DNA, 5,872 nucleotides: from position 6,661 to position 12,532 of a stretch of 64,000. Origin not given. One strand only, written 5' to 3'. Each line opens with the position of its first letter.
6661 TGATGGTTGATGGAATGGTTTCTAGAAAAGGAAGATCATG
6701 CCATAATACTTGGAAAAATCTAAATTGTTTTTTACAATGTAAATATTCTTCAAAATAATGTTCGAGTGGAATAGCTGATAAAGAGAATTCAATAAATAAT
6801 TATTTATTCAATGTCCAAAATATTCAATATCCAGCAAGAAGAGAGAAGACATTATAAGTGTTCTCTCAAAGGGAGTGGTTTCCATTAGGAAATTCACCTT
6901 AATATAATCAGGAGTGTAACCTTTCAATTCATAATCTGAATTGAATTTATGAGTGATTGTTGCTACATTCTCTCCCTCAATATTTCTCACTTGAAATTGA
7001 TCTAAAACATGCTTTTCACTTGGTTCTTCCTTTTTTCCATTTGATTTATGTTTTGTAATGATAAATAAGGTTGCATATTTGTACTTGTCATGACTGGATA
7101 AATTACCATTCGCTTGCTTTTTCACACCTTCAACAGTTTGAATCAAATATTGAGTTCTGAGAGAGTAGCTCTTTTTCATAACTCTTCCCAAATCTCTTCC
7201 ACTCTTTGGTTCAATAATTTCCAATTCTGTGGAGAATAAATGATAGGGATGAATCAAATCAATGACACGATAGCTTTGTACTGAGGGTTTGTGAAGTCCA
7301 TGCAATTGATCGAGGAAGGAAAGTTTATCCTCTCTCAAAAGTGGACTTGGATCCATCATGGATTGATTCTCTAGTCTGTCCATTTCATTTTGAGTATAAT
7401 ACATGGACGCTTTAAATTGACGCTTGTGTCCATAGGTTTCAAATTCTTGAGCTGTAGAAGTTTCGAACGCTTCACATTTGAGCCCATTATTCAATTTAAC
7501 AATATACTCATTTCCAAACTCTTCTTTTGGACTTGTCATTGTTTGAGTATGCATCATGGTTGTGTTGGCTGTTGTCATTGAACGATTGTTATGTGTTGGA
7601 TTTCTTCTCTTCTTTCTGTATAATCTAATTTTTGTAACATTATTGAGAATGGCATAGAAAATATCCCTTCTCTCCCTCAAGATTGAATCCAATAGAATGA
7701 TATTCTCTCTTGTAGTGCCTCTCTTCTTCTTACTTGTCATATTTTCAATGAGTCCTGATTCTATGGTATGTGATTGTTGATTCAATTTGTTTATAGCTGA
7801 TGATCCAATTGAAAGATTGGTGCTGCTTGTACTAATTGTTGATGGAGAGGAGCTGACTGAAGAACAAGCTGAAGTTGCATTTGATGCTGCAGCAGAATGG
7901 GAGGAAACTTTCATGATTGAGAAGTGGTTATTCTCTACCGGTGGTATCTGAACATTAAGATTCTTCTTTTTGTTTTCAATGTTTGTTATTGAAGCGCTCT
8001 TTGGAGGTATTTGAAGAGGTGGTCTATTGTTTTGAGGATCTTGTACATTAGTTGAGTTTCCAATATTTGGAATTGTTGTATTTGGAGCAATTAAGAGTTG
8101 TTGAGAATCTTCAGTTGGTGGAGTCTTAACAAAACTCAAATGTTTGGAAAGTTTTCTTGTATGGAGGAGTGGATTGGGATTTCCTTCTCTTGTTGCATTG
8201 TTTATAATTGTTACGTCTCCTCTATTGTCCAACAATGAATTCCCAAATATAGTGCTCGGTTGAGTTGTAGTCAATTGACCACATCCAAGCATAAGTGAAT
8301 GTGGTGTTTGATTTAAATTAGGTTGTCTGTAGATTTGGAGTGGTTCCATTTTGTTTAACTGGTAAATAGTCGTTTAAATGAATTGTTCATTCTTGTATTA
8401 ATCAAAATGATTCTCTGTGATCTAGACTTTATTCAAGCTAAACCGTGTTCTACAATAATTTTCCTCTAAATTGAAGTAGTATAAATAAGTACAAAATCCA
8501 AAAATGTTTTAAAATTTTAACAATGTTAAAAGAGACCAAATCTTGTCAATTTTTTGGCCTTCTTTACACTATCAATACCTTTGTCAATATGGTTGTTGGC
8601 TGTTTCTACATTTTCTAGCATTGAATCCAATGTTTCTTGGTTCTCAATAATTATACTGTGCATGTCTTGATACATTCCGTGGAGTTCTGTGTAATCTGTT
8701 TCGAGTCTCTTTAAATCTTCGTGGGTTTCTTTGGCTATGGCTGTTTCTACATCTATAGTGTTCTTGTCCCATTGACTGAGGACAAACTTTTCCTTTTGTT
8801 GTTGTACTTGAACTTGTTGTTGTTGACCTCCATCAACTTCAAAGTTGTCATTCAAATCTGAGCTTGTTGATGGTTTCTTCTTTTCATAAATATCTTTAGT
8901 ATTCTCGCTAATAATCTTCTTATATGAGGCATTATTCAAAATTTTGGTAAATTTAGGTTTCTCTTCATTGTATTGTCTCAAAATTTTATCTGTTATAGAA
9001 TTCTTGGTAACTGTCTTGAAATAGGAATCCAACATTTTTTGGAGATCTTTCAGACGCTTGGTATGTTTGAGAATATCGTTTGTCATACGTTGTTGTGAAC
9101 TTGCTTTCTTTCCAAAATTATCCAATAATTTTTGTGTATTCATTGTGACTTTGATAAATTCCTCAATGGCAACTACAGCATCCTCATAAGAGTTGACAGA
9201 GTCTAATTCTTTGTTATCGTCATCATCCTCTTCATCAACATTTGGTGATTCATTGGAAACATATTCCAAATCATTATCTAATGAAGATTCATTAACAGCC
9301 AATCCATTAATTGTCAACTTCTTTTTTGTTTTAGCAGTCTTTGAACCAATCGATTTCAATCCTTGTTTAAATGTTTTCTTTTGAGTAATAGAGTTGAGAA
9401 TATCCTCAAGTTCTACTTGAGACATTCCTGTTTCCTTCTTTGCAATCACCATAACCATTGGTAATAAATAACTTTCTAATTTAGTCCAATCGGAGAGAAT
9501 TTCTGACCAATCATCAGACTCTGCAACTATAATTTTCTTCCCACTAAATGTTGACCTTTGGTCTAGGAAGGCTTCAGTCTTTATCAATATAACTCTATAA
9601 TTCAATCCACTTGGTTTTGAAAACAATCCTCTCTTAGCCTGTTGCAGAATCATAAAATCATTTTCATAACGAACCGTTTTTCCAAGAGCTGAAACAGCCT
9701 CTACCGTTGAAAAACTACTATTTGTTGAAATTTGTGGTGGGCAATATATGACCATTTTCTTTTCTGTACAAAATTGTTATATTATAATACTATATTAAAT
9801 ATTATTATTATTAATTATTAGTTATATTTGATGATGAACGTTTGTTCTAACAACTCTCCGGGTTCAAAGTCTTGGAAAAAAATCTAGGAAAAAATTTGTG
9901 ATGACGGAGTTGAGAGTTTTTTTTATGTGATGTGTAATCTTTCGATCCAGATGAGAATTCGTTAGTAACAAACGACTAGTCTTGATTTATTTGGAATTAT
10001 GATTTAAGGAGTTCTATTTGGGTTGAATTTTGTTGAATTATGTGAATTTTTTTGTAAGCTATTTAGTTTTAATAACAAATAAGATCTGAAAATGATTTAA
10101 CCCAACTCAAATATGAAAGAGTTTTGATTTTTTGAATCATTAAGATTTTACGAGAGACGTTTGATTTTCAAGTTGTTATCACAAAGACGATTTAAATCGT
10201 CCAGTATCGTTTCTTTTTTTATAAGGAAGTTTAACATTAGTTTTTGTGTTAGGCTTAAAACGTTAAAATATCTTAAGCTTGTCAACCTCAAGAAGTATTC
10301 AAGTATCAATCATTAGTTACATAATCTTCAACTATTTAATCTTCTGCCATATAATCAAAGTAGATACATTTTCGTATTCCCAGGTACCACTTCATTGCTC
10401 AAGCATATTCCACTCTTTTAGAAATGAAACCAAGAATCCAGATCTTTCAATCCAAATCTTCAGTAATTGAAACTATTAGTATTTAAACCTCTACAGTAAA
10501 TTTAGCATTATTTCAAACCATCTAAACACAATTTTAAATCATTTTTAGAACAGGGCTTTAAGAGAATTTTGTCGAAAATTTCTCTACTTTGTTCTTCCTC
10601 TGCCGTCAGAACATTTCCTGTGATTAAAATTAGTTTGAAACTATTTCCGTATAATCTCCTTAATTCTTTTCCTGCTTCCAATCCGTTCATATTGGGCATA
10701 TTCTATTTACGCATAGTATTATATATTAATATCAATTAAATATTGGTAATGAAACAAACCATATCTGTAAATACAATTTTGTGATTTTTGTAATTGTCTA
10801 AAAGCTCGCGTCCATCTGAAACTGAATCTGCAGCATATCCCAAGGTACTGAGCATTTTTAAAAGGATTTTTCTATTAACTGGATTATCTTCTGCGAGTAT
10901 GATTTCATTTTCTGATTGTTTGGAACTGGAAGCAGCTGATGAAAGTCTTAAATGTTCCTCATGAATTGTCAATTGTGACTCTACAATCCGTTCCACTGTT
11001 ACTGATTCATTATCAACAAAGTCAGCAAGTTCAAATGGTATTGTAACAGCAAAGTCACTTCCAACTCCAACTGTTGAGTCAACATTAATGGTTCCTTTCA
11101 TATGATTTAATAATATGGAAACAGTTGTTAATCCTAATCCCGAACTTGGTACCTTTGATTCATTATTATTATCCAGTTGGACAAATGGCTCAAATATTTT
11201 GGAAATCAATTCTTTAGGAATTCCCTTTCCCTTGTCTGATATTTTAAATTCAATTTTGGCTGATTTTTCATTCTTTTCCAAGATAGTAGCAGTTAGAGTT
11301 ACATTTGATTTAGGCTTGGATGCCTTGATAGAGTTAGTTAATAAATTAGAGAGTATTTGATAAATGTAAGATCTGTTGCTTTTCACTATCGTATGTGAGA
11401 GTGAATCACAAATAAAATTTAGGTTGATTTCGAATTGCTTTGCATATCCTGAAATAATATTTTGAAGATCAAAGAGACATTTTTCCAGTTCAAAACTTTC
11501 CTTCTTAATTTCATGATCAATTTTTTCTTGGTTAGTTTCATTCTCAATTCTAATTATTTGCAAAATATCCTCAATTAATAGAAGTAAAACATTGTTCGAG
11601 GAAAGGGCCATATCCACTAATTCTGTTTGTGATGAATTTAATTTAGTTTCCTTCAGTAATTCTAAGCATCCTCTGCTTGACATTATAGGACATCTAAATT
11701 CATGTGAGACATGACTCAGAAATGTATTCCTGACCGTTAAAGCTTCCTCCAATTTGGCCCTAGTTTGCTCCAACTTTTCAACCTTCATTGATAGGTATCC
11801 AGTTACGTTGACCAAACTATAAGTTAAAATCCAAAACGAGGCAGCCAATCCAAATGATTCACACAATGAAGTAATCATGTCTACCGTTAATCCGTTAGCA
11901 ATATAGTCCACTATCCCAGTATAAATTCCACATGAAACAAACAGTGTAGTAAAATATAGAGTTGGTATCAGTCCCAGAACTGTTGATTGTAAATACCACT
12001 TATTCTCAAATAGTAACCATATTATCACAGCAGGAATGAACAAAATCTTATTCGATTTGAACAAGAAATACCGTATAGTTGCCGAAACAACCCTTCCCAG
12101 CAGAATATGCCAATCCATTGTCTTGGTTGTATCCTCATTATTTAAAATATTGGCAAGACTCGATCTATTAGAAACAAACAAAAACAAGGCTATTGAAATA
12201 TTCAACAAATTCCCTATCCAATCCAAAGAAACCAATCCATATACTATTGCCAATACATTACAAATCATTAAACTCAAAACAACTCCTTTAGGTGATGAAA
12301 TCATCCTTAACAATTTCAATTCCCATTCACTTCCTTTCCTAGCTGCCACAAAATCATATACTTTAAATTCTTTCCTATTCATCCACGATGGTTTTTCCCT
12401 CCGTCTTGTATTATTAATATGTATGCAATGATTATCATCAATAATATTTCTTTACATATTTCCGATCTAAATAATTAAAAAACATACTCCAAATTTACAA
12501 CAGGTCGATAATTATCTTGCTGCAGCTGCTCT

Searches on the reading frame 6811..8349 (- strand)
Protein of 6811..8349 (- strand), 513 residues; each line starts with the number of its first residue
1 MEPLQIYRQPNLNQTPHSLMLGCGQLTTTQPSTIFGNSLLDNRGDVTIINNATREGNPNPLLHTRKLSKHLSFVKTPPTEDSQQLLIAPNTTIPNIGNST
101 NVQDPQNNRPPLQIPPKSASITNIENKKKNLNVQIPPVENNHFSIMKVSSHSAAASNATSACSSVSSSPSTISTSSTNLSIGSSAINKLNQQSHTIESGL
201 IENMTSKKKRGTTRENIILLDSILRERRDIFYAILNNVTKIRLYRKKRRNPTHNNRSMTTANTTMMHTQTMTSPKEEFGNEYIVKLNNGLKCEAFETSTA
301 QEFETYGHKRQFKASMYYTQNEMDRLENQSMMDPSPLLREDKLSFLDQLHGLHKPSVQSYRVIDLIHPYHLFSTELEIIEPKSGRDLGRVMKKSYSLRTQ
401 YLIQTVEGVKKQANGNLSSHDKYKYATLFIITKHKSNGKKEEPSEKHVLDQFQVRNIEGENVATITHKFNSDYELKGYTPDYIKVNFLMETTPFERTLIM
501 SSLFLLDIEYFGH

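Call 69: search_protein_families(library=pfam, proteins=[window:6811-8349:-], max_evalue=0.001)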
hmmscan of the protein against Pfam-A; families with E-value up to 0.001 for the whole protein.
window:6811-8349:- (513 aa): 1 family
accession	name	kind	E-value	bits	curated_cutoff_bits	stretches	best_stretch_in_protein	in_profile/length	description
PF03803.21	Scramblase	-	6.9e-05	22.7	25.4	1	450-511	158-219/221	Scramblase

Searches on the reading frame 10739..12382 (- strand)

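Call 69: search_protein_families(library=pfam, proteins=[window:10739-12382:-], max_evalue=0.001)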
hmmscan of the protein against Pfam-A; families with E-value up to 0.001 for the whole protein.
window:10739-12382:- (548 aa): 3 families
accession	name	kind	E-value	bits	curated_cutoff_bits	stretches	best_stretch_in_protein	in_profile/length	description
PF02518.31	HATPase_c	-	4.6e-23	82.2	26.4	1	338-451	4-110/111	Histidine kinase-, DNA gyrase B-, and HSP90-like ATPase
PF00512.31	HisKA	-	1.1e-13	51.4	26.9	1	218-282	2-66/66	His Kinase A (phospho-acceptor) domain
PF00072.30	Response_reg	-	0.00099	19.7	30.2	0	494-540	1-49/111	Response regulator receiver domain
